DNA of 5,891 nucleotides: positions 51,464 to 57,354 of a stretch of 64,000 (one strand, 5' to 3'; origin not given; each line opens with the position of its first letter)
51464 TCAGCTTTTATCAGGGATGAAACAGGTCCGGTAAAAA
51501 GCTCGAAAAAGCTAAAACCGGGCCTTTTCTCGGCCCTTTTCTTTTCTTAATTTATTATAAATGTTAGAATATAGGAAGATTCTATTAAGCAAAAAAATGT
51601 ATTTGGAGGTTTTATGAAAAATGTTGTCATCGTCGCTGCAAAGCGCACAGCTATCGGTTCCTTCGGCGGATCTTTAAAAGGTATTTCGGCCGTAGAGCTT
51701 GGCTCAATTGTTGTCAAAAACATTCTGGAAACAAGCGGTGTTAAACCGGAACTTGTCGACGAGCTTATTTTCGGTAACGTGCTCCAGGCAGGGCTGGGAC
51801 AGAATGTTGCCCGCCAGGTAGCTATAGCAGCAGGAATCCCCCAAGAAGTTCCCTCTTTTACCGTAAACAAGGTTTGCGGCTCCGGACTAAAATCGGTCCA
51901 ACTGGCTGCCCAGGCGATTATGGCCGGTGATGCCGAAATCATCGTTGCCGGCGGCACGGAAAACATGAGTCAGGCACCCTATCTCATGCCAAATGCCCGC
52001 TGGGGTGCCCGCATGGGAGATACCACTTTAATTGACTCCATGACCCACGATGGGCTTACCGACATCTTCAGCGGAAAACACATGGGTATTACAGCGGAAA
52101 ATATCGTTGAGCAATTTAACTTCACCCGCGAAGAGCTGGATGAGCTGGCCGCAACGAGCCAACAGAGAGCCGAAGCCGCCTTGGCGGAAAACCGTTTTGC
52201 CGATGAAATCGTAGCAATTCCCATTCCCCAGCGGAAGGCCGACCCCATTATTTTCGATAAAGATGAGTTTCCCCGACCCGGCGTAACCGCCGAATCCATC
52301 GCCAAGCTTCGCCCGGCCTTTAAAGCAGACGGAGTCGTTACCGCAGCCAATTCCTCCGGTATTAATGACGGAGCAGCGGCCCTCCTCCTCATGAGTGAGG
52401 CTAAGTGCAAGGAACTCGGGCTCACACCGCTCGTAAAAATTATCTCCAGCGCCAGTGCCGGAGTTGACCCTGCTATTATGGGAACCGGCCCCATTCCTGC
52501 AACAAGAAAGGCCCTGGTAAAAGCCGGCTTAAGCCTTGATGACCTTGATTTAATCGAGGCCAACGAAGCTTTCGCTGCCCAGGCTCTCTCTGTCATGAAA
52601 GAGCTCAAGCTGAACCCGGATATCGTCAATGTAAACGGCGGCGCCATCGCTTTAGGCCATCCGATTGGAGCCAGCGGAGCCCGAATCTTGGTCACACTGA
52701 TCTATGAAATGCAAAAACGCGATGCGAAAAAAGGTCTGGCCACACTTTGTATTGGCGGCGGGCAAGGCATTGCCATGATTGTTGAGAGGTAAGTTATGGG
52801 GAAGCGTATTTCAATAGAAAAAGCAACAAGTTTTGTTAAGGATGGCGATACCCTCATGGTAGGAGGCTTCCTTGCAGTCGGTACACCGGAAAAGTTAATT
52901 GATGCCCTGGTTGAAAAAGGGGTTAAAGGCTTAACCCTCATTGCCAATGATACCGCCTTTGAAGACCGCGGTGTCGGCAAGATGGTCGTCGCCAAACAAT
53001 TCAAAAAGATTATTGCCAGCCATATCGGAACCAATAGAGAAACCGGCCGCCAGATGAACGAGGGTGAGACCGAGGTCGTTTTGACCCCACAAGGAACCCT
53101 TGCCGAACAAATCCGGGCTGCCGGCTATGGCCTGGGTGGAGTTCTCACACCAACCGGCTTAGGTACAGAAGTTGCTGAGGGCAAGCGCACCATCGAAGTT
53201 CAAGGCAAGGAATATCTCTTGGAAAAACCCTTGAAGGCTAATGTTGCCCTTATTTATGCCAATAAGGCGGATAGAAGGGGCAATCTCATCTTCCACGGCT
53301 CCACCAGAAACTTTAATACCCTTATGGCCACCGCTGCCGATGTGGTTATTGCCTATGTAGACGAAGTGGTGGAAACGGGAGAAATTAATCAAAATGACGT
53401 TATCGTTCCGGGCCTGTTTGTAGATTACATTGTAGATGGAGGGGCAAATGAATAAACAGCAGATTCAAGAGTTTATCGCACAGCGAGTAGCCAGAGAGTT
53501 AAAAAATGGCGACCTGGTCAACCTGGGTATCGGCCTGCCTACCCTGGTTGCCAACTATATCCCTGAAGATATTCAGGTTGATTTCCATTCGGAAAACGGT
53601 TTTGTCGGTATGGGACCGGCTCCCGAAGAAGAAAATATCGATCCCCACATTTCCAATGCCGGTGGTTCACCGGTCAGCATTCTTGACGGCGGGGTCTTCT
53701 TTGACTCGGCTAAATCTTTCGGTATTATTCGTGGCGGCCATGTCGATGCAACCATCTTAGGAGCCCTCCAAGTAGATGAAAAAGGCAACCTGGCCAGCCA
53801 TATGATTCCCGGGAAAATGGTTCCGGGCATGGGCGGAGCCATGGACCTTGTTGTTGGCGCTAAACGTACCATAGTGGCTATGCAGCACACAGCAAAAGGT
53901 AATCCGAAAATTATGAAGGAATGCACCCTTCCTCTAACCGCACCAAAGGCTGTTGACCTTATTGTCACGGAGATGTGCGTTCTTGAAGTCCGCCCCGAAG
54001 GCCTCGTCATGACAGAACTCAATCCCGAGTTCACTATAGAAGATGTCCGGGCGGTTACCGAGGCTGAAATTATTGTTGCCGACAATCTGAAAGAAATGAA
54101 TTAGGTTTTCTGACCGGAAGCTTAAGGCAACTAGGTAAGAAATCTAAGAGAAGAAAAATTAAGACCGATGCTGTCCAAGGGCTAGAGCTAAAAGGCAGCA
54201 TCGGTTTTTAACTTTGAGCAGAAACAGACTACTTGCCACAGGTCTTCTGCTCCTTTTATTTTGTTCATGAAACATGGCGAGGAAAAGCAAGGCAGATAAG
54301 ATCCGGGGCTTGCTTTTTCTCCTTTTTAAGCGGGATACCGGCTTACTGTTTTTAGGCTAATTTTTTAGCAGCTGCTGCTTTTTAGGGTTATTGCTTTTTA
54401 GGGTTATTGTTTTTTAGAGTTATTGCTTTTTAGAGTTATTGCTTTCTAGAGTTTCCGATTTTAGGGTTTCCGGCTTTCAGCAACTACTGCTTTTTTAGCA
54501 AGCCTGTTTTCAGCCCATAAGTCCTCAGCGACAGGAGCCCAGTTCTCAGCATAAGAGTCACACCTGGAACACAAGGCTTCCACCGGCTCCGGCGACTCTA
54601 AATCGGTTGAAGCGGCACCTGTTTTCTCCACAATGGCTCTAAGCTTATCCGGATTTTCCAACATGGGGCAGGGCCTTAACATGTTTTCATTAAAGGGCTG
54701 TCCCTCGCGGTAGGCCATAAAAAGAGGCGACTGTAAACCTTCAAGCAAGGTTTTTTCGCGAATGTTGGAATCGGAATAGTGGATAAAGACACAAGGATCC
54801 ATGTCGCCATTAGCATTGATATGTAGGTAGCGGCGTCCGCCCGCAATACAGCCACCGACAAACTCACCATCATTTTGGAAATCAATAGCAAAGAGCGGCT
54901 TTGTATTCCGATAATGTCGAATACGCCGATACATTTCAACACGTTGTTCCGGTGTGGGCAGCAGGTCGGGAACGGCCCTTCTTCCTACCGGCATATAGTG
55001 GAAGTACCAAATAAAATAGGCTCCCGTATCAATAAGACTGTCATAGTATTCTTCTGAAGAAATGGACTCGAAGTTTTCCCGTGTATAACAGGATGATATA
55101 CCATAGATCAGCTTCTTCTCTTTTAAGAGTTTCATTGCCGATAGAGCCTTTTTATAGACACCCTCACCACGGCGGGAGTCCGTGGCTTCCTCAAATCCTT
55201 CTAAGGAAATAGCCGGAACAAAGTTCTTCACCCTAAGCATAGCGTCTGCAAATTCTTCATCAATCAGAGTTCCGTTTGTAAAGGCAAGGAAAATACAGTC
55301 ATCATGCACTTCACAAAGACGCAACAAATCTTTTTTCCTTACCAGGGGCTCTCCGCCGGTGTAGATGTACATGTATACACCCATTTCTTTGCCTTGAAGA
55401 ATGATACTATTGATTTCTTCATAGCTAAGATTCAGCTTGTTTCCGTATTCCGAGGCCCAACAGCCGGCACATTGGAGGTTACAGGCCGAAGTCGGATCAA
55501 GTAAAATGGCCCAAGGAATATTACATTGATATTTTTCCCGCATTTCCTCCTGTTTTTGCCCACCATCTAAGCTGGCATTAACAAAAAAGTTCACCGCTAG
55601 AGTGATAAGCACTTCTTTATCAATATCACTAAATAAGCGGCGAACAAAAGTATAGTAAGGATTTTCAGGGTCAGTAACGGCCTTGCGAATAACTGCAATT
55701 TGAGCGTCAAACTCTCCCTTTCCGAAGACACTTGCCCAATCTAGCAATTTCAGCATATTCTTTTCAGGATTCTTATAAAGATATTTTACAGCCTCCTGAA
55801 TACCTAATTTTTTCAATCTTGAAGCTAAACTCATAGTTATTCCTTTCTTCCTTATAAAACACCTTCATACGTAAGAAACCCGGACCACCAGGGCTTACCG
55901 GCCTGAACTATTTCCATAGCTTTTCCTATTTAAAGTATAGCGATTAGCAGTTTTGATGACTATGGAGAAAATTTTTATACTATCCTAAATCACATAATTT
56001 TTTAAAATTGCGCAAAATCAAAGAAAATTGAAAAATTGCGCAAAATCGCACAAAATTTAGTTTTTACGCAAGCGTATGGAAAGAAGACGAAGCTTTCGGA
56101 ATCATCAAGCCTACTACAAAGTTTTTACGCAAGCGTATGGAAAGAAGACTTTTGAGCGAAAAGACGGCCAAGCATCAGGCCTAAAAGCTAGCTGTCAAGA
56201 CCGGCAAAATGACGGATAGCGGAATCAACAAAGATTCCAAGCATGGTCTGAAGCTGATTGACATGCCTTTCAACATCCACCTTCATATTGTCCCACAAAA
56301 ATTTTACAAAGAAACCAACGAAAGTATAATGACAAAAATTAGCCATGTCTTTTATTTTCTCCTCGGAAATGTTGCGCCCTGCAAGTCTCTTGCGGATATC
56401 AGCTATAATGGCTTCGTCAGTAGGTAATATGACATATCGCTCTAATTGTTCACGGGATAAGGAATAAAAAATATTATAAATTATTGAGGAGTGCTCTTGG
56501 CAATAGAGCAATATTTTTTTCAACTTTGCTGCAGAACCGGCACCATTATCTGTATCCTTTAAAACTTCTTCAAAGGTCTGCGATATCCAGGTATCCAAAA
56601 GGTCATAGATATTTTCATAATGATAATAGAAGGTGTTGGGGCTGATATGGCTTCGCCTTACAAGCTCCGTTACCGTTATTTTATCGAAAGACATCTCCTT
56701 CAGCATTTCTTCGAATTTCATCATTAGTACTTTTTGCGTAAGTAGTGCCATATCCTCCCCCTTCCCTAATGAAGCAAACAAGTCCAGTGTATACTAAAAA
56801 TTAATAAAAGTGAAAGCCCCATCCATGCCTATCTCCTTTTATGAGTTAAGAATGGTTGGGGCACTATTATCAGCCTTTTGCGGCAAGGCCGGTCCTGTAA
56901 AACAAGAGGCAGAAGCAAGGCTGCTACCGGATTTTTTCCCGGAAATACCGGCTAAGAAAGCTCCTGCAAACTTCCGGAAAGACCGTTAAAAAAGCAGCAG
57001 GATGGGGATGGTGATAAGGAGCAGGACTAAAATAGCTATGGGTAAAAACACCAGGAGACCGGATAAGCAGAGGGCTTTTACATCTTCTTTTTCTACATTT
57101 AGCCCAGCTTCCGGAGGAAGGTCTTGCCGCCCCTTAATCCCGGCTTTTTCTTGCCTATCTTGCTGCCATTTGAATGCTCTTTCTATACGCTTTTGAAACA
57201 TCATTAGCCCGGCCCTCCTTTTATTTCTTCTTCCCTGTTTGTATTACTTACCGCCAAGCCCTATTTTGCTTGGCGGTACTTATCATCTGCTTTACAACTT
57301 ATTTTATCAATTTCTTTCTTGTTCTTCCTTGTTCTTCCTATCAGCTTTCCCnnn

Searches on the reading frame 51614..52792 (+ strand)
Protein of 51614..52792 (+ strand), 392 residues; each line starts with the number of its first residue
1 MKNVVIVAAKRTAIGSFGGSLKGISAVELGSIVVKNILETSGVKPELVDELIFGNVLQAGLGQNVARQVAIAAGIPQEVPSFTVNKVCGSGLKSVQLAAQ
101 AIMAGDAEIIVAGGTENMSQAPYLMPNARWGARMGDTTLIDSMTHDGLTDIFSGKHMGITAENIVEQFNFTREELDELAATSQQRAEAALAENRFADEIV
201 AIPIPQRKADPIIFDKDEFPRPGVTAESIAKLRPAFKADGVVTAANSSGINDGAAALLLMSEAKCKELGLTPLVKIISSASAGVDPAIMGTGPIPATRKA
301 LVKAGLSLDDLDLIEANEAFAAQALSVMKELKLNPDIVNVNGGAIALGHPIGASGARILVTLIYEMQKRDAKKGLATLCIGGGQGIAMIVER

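Call 29: search_protein_families(library=pfam, proteins=[window:51614-52792:+], max_evalue=0.001)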
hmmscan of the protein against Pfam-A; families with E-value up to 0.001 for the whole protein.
window:51614-52792:+ (392 aa): 3 families
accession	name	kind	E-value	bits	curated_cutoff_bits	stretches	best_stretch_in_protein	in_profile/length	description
PF00108.29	Thiolase_N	-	1.9e-102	342.5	26.4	1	4-262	1-259/260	Thiolase, N-terminal domain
PF02803.24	Thiolase_C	-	1.7e-52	176.7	27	1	271-392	2-123/123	Thiolase, C-terminal domain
PF00109.32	ketoacyl-synt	-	2.3e-06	27.9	20.8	1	78-120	164-206/252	Beta-ketoacyl synthase, N-terminal domain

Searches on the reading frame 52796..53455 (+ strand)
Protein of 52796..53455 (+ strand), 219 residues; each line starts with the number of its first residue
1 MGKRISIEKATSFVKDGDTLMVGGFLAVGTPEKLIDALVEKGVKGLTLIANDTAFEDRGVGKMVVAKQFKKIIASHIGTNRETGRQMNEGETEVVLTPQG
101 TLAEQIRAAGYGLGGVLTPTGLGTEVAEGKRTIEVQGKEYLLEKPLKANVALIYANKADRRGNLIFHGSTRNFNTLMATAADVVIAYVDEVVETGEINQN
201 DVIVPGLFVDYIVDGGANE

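Call 29: search_protein_families(library=pfam, proteins=[window:52796-53455:+], max_evalue=0.001)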
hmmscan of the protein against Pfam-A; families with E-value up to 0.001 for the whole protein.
window:52796-53455:+ (219 aa): 2 families
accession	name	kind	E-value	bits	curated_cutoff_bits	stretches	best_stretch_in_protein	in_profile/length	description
PF01144.29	CoA_trans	-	6.8e-64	215.7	23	1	6-214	3-216/217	Coenzyme A transferase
PF16957.11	Mal_decarbox_Al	-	6.8e-06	25.1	25.4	1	146-214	136-203/546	Malonate decarboxylase, alpha subunit, transporter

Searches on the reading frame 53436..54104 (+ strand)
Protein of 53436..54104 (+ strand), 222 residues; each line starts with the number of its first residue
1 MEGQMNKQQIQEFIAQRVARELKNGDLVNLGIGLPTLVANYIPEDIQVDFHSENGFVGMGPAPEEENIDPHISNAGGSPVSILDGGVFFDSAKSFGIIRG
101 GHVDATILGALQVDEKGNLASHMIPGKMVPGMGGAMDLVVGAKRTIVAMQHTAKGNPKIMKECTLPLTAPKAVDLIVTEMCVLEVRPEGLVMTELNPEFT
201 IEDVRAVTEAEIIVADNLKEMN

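Call 29: search_protein_families(library=pfam, proteins=[window:53436-54104:+], max_evalue=0.001)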
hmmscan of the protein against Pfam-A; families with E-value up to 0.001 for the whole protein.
window:53436-54104:+ (222 aa): 2 families
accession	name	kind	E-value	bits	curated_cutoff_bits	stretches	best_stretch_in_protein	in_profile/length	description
PF01144.29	CoA_trans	-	1.1e-41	143.1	23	1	14-205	4-215/217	Coenzyme A transferase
PF13336.12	AcetylCoA_hyd_C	-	8.7e-08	32.7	23.7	1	106-186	37-127/154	Acetyl-CoA hydrolase/transferase C-terminal domain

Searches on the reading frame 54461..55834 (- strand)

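Call 29: search_protein_families(library=pfam, proteins=[window:54461-55834:-], max_evalue=0.001)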
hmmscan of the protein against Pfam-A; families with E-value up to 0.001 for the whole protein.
window:54461-55834:- (457 aa): 2 families
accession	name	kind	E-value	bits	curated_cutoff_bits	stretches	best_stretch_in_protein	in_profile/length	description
PF04055.27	Radical_SAM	-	7.5e-17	62.4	29.5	1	114-243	3-142/166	Radical SAM superfamily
PF13186.11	SPASM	-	3.9e-05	24.3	21.5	1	329-389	1-63/67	Iron-sulfur cluster-binding domain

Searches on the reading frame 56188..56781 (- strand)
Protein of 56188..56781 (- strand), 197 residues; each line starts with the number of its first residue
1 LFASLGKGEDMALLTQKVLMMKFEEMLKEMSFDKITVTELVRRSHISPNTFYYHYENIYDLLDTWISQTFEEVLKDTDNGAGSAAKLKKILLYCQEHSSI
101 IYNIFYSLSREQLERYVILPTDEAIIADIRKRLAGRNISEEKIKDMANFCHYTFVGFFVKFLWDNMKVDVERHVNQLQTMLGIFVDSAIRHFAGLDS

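Call 29: search_protein_families(library=pfam, proteins=[window:56188-56781:-], max_evalue=0.001)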
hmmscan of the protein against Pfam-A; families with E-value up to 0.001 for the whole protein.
window:56188-56781:- (197 aa): 2 families
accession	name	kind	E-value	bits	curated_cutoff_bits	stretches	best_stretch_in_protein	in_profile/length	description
PF14278.11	TetR_C_8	-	2.6e-13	50.4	26.1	1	87-181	7-101/103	Transcriptional regulator C-terminal region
PF00440.29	TetR_N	-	0.00014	22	24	1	25-63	7-45/47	Bacterial regulatory proteins, tetR family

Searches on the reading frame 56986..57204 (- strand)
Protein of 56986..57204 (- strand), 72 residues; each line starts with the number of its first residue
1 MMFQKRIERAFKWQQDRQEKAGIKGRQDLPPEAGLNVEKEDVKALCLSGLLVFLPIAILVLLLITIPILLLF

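Call 55: search_protein_families(library=pfam, proteins=[window:56986-57204:-], max_evalue=1)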
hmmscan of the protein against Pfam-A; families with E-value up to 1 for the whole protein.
window:56986-57204:- (72 aa): 0 families

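Call 56: search_protein_families(library=ncbifam, proteins=[window:56986-57204:-], max_evalue=0.1)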
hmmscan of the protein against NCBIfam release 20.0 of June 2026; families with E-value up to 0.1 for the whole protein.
window:56986-57204:- (72 aa): 0 families
